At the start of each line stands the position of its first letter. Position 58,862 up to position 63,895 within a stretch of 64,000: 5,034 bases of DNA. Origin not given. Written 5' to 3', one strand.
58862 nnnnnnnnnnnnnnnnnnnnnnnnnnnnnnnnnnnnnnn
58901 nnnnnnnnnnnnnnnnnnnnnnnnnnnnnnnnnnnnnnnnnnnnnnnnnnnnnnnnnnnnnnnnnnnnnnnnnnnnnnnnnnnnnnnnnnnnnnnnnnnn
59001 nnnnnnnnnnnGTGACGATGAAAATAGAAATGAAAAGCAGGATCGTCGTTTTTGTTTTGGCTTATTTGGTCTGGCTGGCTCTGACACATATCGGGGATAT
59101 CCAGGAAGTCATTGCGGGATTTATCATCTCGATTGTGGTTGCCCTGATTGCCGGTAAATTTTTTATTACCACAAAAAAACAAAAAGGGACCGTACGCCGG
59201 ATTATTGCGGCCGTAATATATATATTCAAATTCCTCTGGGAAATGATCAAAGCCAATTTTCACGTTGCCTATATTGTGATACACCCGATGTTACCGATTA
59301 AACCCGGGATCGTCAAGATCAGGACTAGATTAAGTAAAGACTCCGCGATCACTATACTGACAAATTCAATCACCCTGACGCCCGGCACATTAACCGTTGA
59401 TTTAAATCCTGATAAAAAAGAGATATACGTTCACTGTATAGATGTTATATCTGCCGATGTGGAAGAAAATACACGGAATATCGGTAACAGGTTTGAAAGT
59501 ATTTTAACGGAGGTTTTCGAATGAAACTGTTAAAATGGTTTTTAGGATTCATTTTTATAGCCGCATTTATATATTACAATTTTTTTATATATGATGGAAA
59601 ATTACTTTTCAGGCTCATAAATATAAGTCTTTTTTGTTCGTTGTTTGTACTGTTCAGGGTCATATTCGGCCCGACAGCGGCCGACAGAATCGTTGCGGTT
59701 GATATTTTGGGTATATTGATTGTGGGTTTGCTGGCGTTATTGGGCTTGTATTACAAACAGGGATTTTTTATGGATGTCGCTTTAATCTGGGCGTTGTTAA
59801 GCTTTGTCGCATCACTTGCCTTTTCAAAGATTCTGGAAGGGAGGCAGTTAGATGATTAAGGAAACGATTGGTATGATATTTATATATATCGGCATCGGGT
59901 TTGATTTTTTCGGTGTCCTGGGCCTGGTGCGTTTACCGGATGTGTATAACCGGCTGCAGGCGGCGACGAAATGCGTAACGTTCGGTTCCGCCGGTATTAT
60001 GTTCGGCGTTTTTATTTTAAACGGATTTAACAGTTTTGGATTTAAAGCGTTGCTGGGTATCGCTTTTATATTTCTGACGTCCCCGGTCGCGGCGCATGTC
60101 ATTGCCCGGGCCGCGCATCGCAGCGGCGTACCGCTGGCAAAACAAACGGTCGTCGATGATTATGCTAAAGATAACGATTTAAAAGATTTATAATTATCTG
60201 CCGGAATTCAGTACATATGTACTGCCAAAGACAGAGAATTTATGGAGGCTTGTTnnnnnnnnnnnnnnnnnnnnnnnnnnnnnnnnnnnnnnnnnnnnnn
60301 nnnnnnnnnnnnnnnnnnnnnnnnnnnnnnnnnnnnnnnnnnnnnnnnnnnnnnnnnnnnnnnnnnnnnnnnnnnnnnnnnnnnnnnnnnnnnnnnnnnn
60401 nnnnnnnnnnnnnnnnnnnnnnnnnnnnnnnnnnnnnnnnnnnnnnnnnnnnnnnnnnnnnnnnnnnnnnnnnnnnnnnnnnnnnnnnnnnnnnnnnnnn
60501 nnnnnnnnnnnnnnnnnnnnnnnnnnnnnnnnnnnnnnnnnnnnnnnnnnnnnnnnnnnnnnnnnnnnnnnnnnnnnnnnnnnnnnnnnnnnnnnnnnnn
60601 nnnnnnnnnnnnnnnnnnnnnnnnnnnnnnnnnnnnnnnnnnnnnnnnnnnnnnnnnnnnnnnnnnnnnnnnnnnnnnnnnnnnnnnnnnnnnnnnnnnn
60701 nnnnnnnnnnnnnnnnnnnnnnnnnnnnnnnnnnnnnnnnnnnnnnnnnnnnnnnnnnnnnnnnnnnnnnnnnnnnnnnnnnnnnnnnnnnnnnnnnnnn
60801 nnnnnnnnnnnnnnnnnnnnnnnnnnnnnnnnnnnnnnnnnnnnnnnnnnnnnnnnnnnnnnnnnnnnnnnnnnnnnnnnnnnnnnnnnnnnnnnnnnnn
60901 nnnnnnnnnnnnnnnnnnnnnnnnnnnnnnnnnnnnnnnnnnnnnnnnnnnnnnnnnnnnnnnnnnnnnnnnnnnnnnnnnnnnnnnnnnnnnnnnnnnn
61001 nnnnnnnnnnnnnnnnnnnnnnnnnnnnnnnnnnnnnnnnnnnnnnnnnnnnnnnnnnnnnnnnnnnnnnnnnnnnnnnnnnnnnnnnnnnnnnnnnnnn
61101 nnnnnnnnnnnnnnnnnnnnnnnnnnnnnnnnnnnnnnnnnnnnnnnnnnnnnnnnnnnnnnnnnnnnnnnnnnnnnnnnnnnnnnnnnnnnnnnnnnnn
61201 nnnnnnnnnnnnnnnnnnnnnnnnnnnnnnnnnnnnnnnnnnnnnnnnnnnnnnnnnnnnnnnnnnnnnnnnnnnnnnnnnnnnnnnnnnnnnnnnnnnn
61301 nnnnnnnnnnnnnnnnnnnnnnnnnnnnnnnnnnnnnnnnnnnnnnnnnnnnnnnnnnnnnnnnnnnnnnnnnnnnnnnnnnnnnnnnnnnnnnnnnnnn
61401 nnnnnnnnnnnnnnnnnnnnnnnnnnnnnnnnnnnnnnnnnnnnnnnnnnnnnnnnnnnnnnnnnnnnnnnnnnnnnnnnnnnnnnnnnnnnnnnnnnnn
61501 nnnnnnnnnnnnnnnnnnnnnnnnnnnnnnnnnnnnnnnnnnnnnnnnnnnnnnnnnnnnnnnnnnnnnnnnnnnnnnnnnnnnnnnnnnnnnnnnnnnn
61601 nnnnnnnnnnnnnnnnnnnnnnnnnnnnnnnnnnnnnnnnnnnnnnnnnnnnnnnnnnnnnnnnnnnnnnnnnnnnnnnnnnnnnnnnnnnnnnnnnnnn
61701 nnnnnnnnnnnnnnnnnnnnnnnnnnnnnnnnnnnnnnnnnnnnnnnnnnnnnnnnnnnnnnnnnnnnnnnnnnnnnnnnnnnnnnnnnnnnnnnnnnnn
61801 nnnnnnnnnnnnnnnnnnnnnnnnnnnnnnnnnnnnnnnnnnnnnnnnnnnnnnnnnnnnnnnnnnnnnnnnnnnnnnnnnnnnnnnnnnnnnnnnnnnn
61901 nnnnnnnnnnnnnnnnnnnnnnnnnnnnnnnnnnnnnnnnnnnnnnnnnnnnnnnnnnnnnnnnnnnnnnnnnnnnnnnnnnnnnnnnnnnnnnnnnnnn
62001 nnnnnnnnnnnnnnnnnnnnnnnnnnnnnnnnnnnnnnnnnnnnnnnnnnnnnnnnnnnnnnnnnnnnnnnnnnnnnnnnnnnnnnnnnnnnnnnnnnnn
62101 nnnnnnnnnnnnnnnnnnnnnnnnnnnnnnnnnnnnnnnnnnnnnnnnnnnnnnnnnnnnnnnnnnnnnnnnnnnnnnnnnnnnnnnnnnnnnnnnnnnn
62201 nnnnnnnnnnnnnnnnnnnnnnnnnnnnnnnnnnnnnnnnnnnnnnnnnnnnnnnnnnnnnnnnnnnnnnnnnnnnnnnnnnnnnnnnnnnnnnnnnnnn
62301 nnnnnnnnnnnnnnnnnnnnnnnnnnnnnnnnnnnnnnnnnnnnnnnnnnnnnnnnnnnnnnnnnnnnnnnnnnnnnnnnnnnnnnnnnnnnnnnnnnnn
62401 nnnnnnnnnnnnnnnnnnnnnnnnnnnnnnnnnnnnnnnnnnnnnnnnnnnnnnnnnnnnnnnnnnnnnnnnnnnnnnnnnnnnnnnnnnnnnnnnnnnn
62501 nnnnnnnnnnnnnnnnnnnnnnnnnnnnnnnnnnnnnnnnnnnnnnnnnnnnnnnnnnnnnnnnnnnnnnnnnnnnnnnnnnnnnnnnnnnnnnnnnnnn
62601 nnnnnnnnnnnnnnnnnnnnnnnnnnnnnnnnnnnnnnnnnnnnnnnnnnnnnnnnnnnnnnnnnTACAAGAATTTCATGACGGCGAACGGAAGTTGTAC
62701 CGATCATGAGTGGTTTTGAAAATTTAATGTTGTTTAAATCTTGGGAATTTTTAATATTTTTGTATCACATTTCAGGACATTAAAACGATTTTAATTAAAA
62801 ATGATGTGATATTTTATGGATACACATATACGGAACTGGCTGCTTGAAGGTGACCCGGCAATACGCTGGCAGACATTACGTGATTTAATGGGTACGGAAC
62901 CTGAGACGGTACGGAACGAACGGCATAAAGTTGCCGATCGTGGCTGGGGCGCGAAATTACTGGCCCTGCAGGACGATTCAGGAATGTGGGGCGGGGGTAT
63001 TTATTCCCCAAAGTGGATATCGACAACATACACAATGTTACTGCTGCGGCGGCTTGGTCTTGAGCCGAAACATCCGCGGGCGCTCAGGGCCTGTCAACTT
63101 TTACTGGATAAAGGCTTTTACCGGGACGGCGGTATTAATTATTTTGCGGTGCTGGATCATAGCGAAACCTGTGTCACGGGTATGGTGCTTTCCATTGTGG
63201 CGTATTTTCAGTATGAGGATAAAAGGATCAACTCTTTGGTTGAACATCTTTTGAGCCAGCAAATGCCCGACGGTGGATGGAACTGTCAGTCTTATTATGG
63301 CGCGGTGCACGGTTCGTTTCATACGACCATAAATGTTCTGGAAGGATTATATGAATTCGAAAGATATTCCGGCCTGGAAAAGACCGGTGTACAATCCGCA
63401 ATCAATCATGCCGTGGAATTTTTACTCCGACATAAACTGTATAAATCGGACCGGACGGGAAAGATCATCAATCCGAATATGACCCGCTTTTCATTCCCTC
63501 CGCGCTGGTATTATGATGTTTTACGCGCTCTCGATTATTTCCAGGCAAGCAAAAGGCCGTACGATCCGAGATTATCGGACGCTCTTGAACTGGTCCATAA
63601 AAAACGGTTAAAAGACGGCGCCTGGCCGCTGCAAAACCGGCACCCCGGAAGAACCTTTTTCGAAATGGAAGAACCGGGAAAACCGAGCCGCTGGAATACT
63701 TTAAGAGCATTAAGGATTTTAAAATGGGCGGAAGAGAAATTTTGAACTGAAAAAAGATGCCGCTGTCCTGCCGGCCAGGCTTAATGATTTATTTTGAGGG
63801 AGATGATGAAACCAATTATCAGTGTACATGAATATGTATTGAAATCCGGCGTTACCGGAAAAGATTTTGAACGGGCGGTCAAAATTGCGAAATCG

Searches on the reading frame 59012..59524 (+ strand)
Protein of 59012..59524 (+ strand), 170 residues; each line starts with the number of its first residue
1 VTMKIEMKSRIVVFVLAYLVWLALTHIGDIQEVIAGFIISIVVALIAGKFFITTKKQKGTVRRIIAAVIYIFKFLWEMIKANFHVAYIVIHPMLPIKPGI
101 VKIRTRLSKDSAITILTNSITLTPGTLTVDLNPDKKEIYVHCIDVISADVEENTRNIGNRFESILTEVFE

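Call 5: search_protein_families(library=pfam, proteins=[window:59012-59524:+], max_evalue=0.001)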
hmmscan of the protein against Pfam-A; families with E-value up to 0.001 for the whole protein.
window:59012-59524:+ (170 aa): 1 family
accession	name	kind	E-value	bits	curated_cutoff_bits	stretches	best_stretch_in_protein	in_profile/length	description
PF01899.21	MNHE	-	1.3e-43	148.7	27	1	15-168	2-145/145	Na+/H+ ion antiporter subunit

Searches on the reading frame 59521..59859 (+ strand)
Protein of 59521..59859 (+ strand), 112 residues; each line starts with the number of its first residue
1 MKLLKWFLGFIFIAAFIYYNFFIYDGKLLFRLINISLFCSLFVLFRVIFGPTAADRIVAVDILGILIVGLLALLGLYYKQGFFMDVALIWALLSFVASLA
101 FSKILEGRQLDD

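Call 77: search_protein_families(library=pfam, proteins=[window:59521-59859:+], max_evalue=0.01)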
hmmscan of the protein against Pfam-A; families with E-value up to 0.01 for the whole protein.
window:59521-59859:+ (112 aa): 1 family
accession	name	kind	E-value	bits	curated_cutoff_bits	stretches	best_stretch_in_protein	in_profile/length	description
PF04066.18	MrpF_PhaF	-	2.8e-18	66.6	23.3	1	54-106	1-53/53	Multiple resistance and pH regulation protein F (MrpF / PhaF)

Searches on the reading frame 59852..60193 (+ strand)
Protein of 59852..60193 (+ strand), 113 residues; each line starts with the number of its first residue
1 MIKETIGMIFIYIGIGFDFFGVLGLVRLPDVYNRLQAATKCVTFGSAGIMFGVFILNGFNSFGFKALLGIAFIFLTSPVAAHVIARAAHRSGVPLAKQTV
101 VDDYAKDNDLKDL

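Call 77: search_protein_families(library=pfam, proteins=[window:59852-60193:+], max_evalue=0.01)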
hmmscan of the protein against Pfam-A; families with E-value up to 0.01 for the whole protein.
window:59852-60193:+ (113 aa): 2 families
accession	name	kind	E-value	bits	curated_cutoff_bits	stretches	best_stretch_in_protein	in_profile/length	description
PF03334.19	PhaG_MnhG_YufB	-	4.2e-26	91.4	23.4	1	10-89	1-80/80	Na+/H+ antiporter subunit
PF07907.16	YibE_F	-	0.00032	20.7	27.2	1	11-100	24-111/241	YibE/F-like protein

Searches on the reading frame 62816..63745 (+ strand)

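Call 77: search_protein_families(library=pfam, proteins=[window:62816-63745:+], max_evalue=0.01)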
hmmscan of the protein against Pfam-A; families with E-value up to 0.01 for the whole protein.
window:62816-63745:+ (309 aa): 2 families
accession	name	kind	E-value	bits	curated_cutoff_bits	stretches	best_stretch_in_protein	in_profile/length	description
PF13243.12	SQHop_cyclase_C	-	8.3e-07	28.8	26.1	1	111-203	132-216/319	Squalene-hopene cyclase C-terminal domain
PF13249.12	SQHop_cyclase_N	-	5e-05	23.1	26.2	0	131-172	40-78/291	Squalene-hopene cyclase N-terminal domain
